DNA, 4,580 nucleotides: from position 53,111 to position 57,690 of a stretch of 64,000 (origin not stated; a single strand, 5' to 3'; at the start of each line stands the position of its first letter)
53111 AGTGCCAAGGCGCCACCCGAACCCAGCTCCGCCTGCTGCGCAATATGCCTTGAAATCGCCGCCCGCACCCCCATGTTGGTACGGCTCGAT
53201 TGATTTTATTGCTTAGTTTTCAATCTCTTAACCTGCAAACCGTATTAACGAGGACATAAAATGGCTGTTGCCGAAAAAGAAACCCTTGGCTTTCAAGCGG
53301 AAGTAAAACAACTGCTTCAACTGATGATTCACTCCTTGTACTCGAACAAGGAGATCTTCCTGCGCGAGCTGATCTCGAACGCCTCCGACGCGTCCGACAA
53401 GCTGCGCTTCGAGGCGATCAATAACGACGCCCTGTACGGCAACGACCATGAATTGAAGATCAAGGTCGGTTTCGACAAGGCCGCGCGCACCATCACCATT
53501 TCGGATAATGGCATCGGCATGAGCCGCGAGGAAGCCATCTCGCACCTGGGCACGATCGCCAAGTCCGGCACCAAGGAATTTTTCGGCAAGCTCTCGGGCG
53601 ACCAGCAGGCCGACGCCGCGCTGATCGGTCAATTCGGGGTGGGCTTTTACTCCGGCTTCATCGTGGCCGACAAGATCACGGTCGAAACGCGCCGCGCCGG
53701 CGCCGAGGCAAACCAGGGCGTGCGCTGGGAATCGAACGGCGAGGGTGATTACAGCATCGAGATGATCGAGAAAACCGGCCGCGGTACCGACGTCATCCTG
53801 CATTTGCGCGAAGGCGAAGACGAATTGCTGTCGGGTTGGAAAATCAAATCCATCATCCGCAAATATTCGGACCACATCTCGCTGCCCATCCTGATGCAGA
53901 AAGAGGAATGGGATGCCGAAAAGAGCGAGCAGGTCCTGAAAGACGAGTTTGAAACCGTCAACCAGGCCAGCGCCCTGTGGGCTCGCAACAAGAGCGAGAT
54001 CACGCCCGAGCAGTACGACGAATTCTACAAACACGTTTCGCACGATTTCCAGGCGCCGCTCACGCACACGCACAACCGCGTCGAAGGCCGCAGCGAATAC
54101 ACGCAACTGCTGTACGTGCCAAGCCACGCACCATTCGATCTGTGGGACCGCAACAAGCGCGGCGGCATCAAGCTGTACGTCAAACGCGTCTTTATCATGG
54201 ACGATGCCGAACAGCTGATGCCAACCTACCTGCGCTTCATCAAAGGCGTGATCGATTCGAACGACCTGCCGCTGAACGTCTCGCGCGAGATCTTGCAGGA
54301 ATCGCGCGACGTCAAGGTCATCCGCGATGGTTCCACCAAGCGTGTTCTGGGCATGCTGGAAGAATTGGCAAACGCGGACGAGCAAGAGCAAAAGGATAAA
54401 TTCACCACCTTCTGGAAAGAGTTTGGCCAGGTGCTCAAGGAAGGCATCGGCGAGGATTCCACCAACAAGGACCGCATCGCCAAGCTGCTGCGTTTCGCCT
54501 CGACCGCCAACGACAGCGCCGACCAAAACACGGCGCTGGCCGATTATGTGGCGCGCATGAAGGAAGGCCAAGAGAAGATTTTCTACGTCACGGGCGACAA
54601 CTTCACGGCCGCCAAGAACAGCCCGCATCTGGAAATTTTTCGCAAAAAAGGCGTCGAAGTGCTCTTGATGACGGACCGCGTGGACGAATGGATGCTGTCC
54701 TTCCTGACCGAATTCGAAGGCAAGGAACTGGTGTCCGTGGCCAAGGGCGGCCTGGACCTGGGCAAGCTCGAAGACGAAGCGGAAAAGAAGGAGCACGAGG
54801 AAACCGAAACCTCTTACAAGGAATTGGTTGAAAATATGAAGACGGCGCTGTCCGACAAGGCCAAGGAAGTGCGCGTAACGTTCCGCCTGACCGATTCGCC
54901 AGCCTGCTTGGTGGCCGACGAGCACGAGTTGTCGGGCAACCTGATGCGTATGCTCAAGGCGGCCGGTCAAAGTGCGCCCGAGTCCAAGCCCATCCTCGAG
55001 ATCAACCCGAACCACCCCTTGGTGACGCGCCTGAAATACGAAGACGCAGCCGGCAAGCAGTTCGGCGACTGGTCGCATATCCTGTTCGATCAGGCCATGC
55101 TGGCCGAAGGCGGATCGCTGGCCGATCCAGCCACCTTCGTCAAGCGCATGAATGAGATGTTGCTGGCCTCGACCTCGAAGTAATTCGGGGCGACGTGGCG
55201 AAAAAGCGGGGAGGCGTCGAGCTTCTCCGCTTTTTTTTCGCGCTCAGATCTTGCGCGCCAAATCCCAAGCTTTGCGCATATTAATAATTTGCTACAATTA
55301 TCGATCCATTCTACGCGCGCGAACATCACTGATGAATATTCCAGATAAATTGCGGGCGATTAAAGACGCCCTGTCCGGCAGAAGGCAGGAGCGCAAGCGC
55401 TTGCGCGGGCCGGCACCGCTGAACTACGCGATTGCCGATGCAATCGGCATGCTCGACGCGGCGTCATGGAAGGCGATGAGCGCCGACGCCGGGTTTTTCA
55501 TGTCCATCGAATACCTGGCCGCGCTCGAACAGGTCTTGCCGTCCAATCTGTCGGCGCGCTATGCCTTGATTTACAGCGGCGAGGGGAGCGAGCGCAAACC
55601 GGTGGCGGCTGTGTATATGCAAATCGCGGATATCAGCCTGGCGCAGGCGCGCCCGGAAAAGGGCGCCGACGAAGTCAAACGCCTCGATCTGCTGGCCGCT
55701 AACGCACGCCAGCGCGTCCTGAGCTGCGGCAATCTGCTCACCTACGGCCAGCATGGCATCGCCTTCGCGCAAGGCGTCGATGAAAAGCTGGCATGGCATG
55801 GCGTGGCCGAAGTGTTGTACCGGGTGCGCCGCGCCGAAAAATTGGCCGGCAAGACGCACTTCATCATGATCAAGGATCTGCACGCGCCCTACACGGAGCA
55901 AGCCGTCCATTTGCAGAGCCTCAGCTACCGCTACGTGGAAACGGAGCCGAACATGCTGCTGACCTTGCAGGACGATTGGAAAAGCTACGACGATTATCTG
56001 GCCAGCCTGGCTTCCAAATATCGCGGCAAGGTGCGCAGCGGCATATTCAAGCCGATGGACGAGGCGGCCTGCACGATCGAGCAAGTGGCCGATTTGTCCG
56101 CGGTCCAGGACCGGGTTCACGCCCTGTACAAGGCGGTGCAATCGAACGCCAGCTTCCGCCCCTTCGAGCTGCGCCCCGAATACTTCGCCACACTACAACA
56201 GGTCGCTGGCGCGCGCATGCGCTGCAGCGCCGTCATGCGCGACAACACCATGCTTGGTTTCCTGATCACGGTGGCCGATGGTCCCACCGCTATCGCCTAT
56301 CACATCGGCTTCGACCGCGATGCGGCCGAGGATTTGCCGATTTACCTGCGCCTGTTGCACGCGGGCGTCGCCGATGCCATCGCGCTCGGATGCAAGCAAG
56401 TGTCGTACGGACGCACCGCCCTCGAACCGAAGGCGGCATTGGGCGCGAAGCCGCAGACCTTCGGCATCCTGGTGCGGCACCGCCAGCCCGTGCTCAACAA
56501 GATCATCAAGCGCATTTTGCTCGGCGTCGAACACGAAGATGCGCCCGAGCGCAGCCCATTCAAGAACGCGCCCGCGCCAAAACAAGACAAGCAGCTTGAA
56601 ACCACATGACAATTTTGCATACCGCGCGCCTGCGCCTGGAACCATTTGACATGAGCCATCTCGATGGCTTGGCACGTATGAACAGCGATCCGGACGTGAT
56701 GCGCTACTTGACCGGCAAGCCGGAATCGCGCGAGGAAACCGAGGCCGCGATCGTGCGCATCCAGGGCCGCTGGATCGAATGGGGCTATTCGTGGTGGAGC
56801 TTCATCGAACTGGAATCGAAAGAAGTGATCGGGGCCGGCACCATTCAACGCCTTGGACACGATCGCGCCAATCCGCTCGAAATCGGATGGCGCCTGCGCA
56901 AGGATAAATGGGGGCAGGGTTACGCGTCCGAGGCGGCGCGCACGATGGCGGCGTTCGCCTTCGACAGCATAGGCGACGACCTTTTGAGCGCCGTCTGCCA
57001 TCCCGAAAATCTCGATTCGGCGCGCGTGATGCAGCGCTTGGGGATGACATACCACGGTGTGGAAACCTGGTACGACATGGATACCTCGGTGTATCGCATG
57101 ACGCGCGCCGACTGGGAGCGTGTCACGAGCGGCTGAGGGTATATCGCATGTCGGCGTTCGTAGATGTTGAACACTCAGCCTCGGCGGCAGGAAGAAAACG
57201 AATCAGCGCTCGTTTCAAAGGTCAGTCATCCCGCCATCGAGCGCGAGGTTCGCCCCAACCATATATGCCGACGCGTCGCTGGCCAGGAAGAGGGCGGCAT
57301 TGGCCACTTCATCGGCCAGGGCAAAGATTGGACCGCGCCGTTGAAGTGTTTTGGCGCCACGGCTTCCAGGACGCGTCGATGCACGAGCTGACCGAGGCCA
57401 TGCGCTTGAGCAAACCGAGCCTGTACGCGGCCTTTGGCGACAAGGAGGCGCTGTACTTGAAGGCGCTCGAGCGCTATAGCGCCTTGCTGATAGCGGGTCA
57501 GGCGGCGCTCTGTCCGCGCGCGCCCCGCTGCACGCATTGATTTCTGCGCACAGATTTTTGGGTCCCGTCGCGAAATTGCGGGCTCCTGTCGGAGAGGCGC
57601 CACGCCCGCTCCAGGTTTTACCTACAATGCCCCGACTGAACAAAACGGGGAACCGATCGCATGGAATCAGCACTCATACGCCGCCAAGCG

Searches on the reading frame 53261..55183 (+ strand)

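Call 65: search_protein_families(library=pfam, proteins=[window:53261-55183:+], max_evalue=0.001)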
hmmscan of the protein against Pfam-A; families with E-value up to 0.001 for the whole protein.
window:53261-55183:+ (640 aa): 3 families
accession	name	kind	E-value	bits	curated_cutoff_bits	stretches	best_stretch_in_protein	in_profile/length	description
PF00183.23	HSP90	-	7.8e-138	461.1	24.4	1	219-636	68-488/518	Hsp90 protein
PF13589.12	HATPase_c_3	-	2.6e-11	44.2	25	1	32-164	5-114/137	Histidine kinase-, DNA gyrase B-, and HSP90-like ATPase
PF02518.31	HATPase_c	-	5.3e-07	30.5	26.4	1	31-184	3-109/111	Histidine kinase-, DNA gyrase B-, and HSP90-like ATPase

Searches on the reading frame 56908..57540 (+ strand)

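Call 65: search_protein_families(library=pfam, proteins=[window:56908-57540:+], max_evalue=0.001)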
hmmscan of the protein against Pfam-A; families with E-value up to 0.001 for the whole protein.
window:56908-57540:+ (210 aa): 1 family
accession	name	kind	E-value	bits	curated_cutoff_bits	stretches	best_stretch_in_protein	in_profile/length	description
PF00440.29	TetR_N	-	1.4e-10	41.3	24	1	141-184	2-45/47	Bacterial regulatory proteins, tetR family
